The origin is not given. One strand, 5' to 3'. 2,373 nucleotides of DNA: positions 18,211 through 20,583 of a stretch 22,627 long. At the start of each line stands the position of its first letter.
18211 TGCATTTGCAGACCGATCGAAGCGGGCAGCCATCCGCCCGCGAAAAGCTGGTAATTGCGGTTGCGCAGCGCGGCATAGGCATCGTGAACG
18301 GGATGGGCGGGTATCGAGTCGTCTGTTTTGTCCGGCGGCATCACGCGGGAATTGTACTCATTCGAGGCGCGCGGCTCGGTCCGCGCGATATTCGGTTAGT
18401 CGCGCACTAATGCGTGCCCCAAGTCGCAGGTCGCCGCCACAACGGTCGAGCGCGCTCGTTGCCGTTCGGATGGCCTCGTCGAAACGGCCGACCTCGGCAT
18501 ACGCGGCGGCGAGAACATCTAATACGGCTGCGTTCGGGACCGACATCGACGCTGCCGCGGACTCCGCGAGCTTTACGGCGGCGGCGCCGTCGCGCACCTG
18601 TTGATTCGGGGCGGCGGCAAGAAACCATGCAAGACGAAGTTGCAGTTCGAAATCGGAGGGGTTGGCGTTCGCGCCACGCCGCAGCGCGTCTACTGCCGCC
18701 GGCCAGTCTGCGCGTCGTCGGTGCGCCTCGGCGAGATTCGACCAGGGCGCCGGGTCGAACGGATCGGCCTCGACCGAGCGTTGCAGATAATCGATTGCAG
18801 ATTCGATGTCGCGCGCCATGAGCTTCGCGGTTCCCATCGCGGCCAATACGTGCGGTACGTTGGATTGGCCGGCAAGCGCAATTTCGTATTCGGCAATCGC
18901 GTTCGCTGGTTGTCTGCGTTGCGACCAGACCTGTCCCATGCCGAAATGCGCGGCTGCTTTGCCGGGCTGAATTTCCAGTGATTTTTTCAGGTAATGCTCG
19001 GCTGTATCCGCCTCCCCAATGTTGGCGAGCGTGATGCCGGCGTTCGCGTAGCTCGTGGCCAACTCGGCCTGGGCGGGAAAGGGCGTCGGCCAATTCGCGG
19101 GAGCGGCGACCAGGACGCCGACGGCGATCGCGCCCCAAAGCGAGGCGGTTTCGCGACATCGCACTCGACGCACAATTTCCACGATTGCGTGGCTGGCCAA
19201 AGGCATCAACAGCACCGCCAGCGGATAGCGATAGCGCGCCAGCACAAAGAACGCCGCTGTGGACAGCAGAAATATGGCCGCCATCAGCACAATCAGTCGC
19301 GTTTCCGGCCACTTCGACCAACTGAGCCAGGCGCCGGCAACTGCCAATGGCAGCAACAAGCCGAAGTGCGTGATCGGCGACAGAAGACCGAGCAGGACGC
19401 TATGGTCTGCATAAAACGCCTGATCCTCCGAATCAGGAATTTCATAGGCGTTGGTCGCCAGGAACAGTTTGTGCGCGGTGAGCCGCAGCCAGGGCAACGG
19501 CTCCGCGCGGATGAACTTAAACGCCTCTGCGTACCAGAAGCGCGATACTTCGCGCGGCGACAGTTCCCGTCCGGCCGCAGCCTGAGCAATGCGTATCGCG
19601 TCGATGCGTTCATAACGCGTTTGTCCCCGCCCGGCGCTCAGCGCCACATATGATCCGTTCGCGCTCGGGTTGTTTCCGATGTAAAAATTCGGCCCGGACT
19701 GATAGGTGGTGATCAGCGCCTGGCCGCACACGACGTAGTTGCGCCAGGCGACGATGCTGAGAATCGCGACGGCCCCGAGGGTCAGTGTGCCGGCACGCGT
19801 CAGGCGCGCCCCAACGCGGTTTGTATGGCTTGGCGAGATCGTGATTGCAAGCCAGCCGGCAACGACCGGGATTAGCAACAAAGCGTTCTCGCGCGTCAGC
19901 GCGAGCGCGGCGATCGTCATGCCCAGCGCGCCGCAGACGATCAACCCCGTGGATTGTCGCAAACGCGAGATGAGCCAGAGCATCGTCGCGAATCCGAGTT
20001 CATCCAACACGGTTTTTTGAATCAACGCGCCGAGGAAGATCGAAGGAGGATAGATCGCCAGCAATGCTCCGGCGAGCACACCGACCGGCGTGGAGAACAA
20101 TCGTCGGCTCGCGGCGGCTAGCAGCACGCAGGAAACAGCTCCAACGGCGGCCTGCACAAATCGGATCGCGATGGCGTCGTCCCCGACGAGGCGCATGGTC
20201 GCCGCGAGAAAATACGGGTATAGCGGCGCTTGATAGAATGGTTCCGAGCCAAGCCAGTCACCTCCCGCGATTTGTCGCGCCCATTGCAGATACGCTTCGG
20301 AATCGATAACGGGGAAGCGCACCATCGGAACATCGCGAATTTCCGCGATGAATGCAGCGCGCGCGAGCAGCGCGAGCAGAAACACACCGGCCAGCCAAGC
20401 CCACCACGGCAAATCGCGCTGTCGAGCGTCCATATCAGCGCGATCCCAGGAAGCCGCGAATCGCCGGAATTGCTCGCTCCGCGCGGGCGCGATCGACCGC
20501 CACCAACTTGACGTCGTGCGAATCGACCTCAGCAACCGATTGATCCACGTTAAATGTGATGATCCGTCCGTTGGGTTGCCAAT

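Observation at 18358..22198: PMT_2 (ArnT/GT39-like)-TPR membrane glycosyltransferase translationally coupled to a 588 aa exported protein of unknown function, in an operon with exbD and an MFS exporter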

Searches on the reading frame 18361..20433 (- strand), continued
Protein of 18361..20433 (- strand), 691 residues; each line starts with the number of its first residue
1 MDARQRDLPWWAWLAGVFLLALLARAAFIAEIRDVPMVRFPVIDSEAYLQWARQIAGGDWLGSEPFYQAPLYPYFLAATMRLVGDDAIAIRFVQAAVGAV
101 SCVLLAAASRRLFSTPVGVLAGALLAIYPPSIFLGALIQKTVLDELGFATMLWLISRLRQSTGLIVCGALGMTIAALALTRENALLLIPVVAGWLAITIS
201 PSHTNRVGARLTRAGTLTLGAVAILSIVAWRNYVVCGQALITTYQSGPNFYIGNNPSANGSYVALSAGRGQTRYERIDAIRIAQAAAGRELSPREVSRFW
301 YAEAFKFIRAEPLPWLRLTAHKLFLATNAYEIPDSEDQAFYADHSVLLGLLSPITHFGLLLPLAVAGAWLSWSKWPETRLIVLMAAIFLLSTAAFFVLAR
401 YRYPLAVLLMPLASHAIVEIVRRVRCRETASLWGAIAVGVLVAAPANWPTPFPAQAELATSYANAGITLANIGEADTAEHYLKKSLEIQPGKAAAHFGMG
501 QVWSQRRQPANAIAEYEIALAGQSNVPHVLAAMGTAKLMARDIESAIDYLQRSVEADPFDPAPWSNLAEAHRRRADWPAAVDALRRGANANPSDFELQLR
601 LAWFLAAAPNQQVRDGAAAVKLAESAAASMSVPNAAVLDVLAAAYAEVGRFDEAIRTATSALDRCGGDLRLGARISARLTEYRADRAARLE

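Call 35: find_encoding_contigs(protein=P0013, flank=8000, max_places=1)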
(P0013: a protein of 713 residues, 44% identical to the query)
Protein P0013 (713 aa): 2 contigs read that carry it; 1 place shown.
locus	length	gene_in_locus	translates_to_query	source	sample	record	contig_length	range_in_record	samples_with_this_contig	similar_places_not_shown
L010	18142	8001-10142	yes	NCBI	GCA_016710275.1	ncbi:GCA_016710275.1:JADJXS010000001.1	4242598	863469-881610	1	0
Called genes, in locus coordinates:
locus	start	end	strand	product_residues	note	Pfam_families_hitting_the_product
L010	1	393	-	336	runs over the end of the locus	-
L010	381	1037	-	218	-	PF02085:Cytochrom_CIII (faint), PF14537:Cytochrom_c3_2 (faint), PF14522:Cytochrome_C7 (weak), PF22113:Mtrc-MtrF_II-IV_dom (faint)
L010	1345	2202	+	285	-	-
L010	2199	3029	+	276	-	PF13604:AAA_30 (faint), PF00005:ABC_tran, PF13304:AAA_21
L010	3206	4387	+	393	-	PF00437:T2SSE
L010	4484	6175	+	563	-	PF00437:T2SSE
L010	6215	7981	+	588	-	-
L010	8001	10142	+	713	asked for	PF13231:PMT_2, PF07719:TPR_2 (faint), PF00515:TPR_1 (faint), PF13414:TPR_11 (weak), PF13431:TPR_17 (faint), PF13432:TPR_16, PF14559:TPR_19 (faint), PF13428:TPR_14 (weak), +1 more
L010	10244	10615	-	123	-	PF01242:PTPS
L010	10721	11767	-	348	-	PF01207:Dus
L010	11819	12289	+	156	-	-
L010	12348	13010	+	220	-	-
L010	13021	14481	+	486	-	PF13231:PMT_2 (weak)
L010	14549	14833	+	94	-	-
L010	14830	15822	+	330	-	PF02424:ApbE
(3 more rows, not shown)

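Call 94: search_protein_families(library=pfam, proteins=[L008:917-7783:+], max_evalue=0.01)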
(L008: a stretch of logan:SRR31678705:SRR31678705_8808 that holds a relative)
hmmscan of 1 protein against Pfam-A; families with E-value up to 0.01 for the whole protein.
L008:917-7783:+ (2289 aa): 2 families
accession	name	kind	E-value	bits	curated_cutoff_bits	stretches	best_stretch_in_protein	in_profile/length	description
PF00353.25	HemolysinCabind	-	1.8e-51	172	23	12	1304-1338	2-36/36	RTX calcium-binding nonapeptide repeat (4 copies)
PF00404.24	Dockerin_1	-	0.00018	22.1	22.9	1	2019-2069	2-53/57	Dockerin type I domain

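Call 106: find_encoding_contigs(protein=P0012, flank=6000, max_places=1)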
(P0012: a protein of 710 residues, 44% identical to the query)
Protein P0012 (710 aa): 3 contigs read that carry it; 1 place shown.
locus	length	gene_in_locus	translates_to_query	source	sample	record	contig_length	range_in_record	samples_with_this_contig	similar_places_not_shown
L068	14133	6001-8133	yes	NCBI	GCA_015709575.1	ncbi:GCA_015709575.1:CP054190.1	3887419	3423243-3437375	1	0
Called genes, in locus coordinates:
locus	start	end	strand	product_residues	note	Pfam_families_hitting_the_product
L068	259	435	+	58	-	-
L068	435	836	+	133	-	-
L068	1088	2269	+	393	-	PF00437:T2SSE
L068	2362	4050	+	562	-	PF00437:T2SSE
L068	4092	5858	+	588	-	-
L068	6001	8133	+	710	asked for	PF13231:PMT_2, PF07719:TPR_2 (faint), PF13414:TPR_11 (faint), PF13424:TPR_12 (faint), PF13428:TPR_14 (faint), PF13431:TPR_17 (faint), PF13432:TPR_16, PF14559:TPR_19 (faint), +1 more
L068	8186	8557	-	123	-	PF01242:PTPS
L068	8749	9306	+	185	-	PF13238:AAA_18, PF01202:SKI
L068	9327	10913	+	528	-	PF06750:A24_N_bact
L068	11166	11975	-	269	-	PF01557:FAA_hydrolase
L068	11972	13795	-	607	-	PF00587:tRNA-synt_2b, PF04073:tRNA_edit, PF03129:HGTP_anticodon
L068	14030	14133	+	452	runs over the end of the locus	PF05729:NACHT (faint), PF13604:AAA_30 (weak), PF00448:SRP54, PF13401:AAA_22 (weak)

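Call 107: find_encoding_contigs(protein=P0033, flank=6000, max_places=1)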
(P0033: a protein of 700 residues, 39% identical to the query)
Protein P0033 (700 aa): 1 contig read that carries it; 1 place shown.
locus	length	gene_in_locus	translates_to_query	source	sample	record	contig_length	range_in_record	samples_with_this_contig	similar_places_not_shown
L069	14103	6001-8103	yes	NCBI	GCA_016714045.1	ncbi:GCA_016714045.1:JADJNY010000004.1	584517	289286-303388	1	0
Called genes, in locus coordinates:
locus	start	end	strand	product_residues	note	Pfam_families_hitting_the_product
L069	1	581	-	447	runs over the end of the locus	-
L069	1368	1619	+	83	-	PF12840:HTH_20, PF01022:HTH_5 (weak), PF12802:MarR_2 (weak), PF25212:HVO_A0114 (weak), PF09339:HTH_IclR (weak)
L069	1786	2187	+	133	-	PF01451:LMWPc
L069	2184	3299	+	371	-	PF13593:SBF_like, PF01758:SBF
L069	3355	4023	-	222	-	PF01902:Diphthami_syn_2_N (weak), PF28410:Diphthami_syn_2_C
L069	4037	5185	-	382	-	PF03575:Peptidase_S51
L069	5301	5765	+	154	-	PF00582:Usp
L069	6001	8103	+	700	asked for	PF13231:PMT_2, PF12895:ANAPC3 (faint), PF00515:TPR_1 (faint), PF07719:TPR_2 (faint), PF13432:TPR_16, PF14559:TPR_19 (weak), PF23914:TPR_CcmH_CycH, PF13424:TPR_12 (weak), +6 more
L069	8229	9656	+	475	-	-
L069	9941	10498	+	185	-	PF07638:Sigma70_ECF, PF04542:Sigma70_r2, PF08281:Sigma70_r4_2, PF04545:Sigma70_r4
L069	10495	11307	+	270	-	PF10099:RskA_C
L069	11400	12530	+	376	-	PF00155:Aminotran_1_2, PF01212:Beta_elim_lyase (faint)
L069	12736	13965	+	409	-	PF00278:Orn_DAP_Arg_deC, PF02784:Orn_Arg_deC_N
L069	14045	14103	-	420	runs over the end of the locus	-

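Call 108: find_encoding_contigs(protein=P0049, flank=6000, max_places=1)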
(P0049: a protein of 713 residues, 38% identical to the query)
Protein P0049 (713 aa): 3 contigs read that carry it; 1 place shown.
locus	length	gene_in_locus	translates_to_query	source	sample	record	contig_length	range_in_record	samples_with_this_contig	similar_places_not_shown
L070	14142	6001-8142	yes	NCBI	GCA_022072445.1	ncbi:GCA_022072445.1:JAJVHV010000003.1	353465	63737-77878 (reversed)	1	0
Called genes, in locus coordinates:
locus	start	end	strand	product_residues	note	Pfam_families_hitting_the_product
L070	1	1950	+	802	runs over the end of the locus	PF04151:PPC (faint)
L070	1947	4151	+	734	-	PF07583:PSCyt2, PF07587:PSD1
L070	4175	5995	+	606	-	PF07635:PSCyt1, PF23414:Beta-prop_EML_2, PF24807:WD40_CDC20-Fz, PF25172:Beta-prop_WDR3_2nd, PF25174:Beta-prop_THOC3, PF25175:Beta-prop_WDR5, PF23409:Beta-prop_EML, PF25391:WD40_Gbeta, +31 more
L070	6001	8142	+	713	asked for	PF13231:PMT_2, PF13424:TPR_12 (faint), PF00515:TPR_1 (faint), PF13432:TPR_16, PF14559:TPR_19 (weak), PF23914:TPR_CcmH_CycH (weak), PF07719:TPR_2 (weak), PF13428:TPR_14 (weak), +3 more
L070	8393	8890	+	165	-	-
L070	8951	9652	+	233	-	PF00535:Glycos_transf_2, PF13641:Glyco_tranf_2_3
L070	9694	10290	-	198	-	PF04542:Sigma70_r2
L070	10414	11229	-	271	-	PF07963:N_methyl (faint)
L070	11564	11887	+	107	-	PF02617:ClpS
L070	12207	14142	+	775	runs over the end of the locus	PF14559:TPR_19 (faint), PF13646:HEAT_2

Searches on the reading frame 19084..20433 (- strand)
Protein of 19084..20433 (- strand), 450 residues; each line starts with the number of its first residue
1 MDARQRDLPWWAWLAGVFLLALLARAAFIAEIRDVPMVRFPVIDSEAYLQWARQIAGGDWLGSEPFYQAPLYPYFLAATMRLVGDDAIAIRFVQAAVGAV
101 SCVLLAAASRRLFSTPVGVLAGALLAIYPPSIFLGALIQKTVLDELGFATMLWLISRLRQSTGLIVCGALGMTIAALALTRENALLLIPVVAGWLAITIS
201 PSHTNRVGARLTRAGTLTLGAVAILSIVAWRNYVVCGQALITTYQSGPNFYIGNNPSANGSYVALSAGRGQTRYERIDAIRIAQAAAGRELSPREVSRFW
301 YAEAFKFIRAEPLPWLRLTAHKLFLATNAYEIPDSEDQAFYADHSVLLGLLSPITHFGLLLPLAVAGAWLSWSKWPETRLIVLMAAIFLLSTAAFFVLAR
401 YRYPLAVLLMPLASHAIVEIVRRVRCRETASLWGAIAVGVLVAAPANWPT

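Call 26: search_solved_structures(query=window:19084-20433:-, max_evalue=10, show_alignments=3)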
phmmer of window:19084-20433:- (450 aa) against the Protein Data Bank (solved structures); distinct sequences matched with E-value up to 10: 1.
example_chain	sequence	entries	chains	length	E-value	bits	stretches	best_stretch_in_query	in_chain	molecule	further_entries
6f49_A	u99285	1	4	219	1.6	10.6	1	41-78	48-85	Lipoprotein-releasing system transmembrane protein LolC,Lipoprotein-releasing system trans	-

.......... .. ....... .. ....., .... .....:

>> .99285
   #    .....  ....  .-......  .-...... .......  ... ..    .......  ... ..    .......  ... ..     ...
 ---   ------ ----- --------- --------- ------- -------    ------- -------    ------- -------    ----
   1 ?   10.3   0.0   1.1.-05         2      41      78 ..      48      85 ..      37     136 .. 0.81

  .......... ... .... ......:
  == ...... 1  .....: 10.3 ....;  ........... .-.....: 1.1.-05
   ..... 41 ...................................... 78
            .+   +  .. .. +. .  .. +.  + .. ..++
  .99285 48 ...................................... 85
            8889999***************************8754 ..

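Call 81: search_solved_structures(query=A4, max_evalue=10, show_alignments=3)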
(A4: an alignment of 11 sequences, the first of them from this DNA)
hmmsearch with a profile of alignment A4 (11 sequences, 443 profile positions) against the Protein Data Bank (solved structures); distinct sequences matched with E-value up to 10: 3.
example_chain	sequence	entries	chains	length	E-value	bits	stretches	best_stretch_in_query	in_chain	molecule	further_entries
8jxo_A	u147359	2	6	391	0.07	14.8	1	353-416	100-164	BlCHR2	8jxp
1gns_A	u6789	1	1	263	1.2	10.8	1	190-255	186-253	SUBTILISIN BPN'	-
3qrf_F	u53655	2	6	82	1.4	10.6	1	300-327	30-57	Forkhead box protein P3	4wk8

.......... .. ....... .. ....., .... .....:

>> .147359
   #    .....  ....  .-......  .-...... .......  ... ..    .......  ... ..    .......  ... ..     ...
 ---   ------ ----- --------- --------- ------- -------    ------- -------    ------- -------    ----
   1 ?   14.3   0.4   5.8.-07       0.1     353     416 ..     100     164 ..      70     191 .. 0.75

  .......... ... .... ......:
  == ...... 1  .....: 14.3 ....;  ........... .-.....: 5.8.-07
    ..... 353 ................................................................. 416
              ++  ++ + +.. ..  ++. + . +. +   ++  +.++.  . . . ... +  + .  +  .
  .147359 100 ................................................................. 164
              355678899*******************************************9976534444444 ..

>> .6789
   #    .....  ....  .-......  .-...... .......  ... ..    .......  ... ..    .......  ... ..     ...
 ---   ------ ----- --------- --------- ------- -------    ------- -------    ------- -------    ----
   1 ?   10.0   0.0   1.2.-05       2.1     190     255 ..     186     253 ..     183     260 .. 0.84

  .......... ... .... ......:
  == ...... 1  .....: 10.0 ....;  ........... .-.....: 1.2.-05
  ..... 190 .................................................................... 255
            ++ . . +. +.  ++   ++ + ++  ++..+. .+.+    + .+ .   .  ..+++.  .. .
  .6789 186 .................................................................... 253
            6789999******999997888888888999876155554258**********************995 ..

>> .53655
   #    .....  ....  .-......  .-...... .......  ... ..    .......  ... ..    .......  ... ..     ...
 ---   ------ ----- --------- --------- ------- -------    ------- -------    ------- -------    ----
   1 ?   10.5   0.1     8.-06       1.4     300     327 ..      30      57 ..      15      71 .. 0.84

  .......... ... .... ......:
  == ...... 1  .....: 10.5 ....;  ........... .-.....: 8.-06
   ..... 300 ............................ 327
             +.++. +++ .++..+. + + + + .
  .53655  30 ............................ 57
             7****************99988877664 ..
